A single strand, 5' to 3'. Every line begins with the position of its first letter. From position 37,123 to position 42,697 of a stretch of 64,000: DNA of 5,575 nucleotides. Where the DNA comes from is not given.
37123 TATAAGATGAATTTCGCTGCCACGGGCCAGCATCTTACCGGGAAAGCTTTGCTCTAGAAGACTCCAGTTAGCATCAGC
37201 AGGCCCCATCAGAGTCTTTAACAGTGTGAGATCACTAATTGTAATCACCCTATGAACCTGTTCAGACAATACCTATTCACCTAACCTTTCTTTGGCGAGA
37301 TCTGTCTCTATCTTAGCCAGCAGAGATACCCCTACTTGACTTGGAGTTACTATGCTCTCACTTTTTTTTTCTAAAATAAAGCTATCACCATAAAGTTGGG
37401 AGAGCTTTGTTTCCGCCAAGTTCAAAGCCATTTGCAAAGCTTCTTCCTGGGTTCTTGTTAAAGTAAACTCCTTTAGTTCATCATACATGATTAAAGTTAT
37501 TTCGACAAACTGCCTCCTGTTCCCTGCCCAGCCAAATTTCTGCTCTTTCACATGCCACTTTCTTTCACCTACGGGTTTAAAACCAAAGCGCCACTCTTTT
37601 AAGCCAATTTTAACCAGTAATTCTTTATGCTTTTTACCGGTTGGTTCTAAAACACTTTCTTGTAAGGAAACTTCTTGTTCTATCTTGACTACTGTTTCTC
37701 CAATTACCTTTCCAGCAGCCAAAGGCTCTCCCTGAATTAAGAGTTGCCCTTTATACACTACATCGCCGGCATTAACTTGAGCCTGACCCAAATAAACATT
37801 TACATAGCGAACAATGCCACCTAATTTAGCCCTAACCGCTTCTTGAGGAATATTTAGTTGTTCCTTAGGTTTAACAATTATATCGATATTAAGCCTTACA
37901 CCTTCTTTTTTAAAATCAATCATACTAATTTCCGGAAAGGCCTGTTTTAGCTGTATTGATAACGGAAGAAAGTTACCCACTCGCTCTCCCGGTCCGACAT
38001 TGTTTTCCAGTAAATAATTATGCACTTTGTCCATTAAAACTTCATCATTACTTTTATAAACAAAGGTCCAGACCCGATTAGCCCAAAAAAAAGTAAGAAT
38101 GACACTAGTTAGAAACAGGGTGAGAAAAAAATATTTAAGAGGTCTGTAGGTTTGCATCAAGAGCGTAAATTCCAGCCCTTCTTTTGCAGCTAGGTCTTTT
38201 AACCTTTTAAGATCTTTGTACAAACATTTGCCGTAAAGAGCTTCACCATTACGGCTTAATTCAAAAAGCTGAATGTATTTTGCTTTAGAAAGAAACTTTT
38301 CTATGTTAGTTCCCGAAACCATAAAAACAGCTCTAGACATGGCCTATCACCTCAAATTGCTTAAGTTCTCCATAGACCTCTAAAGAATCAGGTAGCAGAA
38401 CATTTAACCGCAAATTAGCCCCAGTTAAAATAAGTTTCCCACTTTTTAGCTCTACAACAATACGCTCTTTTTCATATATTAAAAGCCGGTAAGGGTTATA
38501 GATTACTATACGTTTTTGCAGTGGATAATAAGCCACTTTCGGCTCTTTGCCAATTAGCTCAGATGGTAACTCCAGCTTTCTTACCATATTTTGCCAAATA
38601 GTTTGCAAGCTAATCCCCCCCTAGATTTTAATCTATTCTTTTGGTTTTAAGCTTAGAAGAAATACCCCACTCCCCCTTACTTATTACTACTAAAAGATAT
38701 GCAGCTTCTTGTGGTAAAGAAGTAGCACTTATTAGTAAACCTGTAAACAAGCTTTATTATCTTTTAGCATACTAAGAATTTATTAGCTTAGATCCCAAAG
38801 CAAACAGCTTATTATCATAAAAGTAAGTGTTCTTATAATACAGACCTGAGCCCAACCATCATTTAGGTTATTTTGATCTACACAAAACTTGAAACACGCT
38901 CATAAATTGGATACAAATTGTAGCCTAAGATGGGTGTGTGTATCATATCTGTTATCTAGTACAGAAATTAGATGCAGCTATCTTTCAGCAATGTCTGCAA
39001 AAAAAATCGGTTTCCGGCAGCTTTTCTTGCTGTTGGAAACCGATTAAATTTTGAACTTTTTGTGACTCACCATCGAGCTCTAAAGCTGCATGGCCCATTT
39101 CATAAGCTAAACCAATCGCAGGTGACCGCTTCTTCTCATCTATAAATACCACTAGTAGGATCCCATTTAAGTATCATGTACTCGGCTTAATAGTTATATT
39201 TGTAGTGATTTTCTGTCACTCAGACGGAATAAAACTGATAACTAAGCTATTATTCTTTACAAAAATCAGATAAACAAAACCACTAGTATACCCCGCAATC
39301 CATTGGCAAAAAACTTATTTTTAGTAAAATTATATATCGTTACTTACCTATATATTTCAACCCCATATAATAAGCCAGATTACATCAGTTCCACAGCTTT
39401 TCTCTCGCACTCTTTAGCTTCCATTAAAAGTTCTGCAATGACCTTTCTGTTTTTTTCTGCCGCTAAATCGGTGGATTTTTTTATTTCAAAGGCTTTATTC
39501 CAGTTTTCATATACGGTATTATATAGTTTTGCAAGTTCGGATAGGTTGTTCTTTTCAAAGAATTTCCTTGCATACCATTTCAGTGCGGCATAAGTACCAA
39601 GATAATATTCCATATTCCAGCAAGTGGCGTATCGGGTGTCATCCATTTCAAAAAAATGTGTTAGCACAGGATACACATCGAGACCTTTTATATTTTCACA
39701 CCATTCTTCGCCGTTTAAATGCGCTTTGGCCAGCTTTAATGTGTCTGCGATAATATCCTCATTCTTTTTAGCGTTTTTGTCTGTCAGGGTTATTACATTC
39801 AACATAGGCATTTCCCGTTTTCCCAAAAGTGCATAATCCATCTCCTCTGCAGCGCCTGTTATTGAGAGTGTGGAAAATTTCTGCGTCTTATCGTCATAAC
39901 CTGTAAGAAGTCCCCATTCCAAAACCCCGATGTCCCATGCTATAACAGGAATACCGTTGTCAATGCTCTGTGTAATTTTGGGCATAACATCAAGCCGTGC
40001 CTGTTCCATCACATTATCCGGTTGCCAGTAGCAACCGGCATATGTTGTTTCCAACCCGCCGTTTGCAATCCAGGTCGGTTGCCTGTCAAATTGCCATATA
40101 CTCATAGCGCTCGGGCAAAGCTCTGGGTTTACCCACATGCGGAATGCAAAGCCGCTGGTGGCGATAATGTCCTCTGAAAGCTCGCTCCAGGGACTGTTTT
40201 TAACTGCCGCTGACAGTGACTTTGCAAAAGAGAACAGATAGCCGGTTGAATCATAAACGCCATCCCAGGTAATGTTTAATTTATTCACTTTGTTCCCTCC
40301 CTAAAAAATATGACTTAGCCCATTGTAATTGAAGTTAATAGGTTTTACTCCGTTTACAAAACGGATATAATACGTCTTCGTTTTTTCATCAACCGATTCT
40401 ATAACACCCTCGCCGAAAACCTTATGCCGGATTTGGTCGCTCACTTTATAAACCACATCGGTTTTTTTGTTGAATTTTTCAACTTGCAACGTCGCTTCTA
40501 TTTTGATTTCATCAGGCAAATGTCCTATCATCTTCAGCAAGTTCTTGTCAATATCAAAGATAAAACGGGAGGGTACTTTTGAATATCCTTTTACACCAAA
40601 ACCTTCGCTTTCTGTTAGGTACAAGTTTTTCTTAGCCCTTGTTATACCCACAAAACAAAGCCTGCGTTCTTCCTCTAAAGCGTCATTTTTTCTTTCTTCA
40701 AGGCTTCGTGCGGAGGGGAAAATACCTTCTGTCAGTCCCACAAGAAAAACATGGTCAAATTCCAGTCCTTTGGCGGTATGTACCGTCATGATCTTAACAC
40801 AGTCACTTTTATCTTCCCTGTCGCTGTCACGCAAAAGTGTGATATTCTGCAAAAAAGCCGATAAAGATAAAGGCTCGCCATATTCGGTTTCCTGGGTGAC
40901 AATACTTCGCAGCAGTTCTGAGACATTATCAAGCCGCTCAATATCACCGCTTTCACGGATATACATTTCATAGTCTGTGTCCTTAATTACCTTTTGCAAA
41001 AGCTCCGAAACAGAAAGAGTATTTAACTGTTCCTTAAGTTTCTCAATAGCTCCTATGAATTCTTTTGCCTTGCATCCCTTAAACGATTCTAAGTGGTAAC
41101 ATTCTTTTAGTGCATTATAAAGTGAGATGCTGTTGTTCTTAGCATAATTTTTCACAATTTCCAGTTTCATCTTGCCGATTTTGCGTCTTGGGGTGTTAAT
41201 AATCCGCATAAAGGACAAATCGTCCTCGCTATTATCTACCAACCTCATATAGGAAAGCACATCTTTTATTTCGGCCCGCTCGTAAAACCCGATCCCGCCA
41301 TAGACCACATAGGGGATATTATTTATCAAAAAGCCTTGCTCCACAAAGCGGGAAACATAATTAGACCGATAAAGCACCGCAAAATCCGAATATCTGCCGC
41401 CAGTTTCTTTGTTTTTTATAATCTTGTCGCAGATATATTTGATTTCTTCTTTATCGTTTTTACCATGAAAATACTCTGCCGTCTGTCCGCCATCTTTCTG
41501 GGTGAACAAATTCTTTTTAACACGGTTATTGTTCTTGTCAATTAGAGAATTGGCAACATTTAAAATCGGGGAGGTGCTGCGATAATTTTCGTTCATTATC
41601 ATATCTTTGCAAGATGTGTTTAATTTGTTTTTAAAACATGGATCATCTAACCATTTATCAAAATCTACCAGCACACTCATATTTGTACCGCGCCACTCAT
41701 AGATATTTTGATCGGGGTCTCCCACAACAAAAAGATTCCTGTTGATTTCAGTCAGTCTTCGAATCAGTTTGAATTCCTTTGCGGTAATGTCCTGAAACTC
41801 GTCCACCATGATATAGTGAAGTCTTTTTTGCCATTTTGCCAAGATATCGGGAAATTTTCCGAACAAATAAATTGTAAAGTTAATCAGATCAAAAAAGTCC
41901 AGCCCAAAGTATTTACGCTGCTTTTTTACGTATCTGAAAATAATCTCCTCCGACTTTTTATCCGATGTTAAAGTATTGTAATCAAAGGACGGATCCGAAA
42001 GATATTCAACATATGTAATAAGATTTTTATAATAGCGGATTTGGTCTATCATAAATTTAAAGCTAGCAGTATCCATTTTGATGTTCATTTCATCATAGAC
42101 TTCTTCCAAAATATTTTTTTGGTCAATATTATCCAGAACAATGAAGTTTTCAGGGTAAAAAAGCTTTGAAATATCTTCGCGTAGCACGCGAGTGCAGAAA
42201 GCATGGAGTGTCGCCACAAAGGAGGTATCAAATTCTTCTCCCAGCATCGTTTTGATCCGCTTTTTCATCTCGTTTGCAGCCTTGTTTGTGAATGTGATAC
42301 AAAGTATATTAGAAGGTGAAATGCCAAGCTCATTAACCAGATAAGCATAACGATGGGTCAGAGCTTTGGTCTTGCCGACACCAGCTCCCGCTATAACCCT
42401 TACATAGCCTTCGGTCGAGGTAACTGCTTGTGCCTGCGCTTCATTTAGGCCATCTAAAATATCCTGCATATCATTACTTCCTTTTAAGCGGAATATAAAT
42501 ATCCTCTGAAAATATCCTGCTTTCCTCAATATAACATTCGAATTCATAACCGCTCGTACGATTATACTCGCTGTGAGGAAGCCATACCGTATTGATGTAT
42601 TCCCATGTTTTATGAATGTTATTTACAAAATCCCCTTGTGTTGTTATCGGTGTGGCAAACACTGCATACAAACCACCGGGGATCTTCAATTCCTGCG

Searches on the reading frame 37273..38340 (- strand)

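Call 19: search_protein_families(library=pfam, proteins=[window:37273-38340:-], max_evalue=0.001)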
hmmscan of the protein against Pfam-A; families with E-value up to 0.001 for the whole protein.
window:37273-38340:- (355 aa): 1 family
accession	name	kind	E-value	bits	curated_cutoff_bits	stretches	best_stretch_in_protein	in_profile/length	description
PF06898.16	YqfD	-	2.5e-39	135.7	25.2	1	6-346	9-377/379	Putative stage IV sporulation protein YqfD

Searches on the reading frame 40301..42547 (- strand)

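Call 19: search_protein_families(library=pfam, proteins=[window:40301-42547:-], max_evalue=0.001)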
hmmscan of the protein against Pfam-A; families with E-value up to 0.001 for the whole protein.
window:40301-42547:- (748 aa): 8 families
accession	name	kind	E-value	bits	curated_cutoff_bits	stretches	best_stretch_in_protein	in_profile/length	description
PF13361.12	UvrD_C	-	7e-74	249.8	25.6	1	318-647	3-348/350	UvrD-like helicase C-terminal domain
PF00580.27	UvrD-helicase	-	3.8e-69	233.8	23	1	34-298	1-268/271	UvrD/REP helicase N-terminal domain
PF13245.12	AAA_19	-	2.3e-21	76.8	25.1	1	38-284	1-132/134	AAA domain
PF13538.12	UvrD_C_2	-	7.1e-10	39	27.4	1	586-644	4-51/52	UvrD-like helicase C-terminal domain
PF01443.25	Viral_helicase1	-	2.3e-08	34.6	21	1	562-644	159-226/228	Viral superfamily 1 RNA helicase core domain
PF13604.12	AAA_30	-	2e-06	28.1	27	0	34-98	2-66/191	AAA domain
PF13087.12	AAA_12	-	1.9e-05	24.7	27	0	540-644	93-190/195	AAA domain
PF13401.12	AAA_22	-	0.00048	20.9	27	0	45-156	4-110/130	AAA domain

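Call 73: search_protein_families(library=padloc, proteins=[window:40301-42547:-], max_evalue=0.01)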
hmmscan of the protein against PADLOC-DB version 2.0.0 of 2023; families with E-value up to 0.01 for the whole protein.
window:40301-42547:- (748 aa): 50 families (the best 25 are shown)
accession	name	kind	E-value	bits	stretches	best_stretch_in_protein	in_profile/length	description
PDLC03802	RTasHel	-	2.7e-103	345.1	2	34-463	6-382/675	DRT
PDLC00114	GajB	-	1.2e-98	329.3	1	27-666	1-629/635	UrvD helicase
PDLC00132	GajB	-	9.1e-85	283.5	1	34-645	4-599/625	UrvD helicase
PDLC00117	GajB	-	7.2e-73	244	1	35-669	17-599/604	UrvD helicase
PDLC00127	GajB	-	7.1e-52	174.7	2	31-340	6-293/594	UrvD helicase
PDLC00103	GajB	-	3.8e-50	169.4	1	36-648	19-578/612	UrvD helicase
PDLC00107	GajB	-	1e-43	147.8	1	35-657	17-568/587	UrvD helicase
PDLC00130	GajB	-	9.1e-43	144.4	2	34-341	4-295/589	UrvD helicase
PDLC00123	GajB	-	6.3e-42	141.9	3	504-648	369-509/540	UrvD helicase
PDLC00121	GajB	-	9e-42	141.3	2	36-417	8-364/565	UrvD helicase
PDLC00138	GajB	-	1.4e-33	114.4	1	34-645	5-566/581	UrvD helicase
PDLC00119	GajB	-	3.3e-33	113.5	2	40-353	9-313/565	UrvD helicase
PDLC00144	GajB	-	5.3e-32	109.1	3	216-396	134-305/559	UrvD helicase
PDLC00110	GajB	-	1.7e-31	107.5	2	35-379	47-405/725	UrvD helicase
PDLC00129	GajB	-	4.6e-31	106.1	2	53-366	32-331/594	UrvD helicase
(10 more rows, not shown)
